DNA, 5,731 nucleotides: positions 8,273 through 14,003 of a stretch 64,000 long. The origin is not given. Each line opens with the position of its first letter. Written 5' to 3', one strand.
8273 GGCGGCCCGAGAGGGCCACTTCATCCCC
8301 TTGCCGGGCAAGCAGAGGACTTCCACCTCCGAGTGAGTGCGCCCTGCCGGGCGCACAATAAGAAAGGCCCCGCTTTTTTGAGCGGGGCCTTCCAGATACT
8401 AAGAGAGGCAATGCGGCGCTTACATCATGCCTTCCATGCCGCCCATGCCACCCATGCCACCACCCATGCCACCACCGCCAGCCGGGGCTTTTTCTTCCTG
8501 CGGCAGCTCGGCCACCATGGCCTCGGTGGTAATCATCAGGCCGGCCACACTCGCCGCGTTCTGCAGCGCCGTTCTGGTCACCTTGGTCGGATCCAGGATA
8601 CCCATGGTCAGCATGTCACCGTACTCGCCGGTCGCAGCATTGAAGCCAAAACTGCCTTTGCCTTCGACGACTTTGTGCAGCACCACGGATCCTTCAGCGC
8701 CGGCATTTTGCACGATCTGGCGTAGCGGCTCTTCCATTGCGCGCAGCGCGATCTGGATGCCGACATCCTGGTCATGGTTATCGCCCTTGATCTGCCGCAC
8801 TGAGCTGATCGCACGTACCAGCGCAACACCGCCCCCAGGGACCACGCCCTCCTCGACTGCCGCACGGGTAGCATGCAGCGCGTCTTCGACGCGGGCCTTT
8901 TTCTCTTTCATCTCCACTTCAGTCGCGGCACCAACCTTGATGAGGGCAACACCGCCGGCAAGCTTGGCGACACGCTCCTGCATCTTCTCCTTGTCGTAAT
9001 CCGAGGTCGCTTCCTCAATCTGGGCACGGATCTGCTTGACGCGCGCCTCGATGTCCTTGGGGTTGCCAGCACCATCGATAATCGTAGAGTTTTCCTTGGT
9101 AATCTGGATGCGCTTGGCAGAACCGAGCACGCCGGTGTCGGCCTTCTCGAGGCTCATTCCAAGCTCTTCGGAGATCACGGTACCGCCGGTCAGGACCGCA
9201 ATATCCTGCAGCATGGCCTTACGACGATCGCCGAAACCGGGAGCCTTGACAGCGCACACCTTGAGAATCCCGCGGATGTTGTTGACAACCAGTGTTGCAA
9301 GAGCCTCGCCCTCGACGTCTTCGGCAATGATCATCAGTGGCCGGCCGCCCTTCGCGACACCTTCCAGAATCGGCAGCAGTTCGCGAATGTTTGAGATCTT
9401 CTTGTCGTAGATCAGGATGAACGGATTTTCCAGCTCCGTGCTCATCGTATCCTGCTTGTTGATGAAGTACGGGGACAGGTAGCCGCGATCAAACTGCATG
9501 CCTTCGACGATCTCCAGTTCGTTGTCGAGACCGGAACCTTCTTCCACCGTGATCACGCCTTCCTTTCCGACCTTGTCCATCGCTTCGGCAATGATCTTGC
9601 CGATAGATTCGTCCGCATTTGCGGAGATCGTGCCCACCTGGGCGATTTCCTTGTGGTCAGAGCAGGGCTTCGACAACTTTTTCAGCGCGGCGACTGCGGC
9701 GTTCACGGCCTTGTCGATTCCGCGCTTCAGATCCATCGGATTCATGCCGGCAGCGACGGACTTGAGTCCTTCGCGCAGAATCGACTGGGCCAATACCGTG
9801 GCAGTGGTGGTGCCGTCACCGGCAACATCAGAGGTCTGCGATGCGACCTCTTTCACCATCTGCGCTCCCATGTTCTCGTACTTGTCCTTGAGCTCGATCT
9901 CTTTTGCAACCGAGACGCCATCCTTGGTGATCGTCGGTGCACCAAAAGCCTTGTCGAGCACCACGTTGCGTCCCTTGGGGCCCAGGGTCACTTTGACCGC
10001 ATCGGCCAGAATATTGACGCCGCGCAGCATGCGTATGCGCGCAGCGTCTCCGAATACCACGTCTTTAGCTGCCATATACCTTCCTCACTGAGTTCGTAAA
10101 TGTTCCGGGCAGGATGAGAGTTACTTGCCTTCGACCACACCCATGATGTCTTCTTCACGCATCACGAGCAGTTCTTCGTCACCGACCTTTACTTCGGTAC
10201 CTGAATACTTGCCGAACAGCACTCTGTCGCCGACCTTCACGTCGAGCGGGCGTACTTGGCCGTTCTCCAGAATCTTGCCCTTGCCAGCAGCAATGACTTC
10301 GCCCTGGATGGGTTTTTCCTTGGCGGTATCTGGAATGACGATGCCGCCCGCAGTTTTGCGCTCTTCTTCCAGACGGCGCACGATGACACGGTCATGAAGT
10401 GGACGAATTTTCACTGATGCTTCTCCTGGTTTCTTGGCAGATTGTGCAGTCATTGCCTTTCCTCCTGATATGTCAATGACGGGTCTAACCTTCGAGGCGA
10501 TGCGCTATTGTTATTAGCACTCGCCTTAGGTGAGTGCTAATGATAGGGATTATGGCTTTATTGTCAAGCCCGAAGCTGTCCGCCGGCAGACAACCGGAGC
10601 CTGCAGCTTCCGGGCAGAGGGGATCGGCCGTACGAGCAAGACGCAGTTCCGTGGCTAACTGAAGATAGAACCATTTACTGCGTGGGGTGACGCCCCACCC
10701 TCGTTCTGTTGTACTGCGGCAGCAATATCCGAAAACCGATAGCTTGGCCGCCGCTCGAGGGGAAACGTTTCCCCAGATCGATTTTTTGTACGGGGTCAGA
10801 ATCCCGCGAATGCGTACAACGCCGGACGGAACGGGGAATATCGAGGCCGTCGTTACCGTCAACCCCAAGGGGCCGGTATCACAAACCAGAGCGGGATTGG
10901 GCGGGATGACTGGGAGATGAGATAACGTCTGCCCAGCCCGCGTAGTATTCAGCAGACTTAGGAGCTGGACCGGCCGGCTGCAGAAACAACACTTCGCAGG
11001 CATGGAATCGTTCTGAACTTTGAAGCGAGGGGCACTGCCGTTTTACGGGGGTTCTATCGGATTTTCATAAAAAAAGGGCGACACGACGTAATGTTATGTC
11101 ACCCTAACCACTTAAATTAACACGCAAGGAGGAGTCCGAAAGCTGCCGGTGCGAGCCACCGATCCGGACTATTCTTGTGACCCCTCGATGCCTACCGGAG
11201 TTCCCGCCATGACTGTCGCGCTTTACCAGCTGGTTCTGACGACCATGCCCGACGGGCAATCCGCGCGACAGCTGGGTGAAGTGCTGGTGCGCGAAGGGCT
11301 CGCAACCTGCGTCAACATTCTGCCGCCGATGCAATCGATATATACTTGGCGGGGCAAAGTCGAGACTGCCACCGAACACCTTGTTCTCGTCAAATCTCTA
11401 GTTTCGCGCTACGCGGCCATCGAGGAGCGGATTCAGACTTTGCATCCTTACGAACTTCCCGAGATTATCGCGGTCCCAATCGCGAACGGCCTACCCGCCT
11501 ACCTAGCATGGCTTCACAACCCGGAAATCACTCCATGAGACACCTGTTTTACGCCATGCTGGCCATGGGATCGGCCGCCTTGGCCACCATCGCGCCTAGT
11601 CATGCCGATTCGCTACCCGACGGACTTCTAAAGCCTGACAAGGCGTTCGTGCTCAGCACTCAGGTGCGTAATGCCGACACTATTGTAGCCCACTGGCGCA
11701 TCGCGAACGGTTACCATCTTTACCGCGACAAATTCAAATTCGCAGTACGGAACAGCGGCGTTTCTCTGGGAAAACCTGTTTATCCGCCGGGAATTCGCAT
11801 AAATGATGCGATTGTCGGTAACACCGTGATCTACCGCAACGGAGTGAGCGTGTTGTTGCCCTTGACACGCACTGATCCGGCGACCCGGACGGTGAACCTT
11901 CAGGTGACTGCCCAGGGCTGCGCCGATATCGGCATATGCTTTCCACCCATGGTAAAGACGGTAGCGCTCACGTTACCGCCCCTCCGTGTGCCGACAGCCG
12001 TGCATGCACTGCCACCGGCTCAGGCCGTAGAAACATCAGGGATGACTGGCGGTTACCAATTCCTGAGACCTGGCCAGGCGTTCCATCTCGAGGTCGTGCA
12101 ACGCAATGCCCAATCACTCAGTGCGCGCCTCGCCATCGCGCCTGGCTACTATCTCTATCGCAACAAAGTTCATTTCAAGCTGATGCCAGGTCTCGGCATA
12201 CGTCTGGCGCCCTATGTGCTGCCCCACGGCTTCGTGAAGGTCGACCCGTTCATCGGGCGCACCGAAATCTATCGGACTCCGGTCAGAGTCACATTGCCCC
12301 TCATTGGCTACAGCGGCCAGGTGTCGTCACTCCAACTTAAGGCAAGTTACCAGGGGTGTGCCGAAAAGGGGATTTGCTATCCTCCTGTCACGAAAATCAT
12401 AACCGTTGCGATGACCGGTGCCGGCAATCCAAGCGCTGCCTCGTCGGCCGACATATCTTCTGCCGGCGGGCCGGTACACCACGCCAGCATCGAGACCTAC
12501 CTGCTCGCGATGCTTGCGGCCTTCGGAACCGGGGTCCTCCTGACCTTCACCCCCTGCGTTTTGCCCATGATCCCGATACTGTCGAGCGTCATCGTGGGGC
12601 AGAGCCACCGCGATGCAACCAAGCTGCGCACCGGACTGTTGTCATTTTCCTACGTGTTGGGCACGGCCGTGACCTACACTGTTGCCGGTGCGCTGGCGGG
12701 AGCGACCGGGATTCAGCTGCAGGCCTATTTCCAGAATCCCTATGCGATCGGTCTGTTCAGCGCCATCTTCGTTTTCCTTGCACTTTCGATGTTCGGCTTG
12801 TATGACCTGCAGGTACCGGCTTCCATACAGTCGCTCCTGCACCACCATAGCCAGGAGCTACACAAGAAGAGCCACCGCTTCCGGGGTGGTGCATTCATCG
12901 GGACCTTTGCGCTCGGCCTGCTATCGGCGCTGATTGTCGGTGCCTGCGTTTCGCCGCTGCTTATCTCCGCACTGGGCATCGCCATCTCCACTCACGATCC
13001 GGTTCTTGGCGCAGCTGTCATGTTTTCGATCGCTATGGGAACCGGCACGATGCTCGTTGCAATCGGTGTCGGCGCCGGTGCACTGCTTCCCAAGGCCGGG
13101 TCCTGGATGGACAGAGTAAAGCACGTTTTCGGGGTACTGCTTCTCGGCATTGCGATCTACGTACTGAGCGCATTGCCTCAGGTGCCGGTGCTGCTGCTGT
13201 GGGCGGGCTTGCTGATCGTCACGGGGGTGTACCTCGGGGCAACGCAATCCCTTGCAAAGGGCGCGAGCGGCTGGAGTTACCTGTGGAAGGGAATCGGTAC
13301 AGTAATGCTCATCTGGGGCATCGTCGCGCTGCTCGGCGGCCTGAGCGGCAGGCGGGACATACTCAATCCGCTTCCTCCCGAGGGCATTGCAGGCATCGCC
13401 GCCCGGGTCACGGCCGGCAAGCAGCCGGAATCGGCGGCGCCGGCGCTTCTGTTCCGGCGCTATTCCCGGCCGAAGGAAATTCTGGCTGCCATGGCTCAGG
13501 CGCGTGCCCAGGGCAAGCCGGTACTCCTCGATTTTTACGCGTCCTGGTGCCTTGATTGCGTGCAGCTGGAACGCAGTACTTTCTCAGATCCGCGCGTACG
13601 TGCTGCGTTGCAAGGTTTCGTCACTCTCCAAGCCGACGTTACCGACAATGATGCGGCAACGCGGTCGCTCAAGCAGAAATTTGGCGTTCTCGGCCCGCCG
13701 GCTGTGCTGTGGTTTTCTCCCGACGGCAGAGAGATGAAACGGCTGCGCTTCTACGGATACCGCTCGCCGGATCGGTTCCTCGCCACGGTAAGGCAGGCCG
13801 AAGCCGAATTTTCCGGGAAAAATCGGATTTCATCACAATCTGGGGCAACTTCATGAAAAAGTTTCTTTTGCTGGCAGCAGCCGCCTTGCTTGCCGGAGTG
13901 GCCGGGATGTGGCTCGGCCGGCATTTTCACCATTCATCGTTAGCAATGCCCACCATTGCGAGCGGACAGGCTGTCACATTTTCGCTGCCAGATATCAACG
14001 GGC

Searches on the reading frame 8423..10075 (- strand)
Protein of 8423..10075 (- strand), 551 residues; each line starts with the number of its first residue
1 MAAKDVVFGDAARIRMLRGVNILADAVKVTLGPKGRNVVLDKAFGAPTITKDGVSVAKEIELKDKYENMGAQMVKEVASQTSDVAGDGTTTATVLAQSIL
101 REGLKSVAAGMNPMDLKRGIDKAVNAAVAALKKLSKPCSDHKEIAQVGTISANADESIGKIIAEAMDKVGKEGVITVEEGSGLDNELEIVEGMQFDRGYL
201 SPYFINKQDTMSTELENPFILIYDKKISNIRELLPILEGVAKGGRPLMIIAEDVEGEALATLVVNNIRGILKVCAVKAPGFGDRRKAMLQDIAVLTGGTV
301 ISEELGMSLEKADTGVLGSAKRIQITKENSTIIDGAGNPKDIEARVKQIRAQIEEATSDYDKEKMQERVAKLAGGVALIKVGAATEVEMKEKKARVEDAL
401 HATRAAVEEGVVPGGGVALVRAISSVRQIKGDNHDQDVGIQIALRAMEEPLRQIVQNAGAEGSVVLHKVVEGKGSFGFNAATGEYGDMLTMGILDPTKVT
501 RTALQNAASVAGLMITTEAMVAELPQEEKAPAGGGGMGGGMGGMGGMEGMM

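Call 47: search_protein_families(library=pfam, proteins=[window:8423-10075:-], max_evalue=0.00001)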
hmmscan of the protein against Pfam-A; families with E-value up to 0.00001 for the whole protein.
window:8423-10075:- (551 aa): 1 family
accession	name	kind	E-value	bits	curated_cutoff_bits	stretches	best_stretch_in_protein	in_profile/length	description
PF00118.29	Cpn60_TCP1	-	3.3e-77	260.7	34.3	1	23-522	1-487/490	TCP-1/cpn60 chaperonin family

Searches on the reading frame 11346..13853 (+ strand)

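Call 47: search_protein_families(library=pfam, proteins=[window:11346-13853:+], max_evalue=0.00001)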
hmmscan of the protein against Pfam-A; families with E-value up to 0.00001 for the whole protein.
window:11346-13853:+ (836 aa): 5 families
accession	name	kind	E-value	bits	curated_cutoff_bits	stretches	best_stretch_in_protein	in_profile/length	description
PF02683.22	DsbD_TM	-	6.9e-72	241.7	27.1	1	386-608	2-216/219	Cytochrome C biogenesis protein transmembrane domain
PF11412.14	DsbD_N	-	5.1e-58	194.7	25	2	94-208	4-117/119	Thiol:disulfide interchange protein DsbD, N-terminal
PF13899.12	Thioredoxin_7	-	1.2e-17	64.2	27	1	714-792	8-83/83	Thioredoxin-like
PF13386.12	DsbD_2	-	1.2e-14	55.1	24.9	1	392-601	2-195/199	Cytochrome C biogenesis protein transmembrane region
PF13098.12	Thioredoxin_2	-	6.8e-10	39.7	27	1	719-813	1-102/104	Thioredoxin-like domain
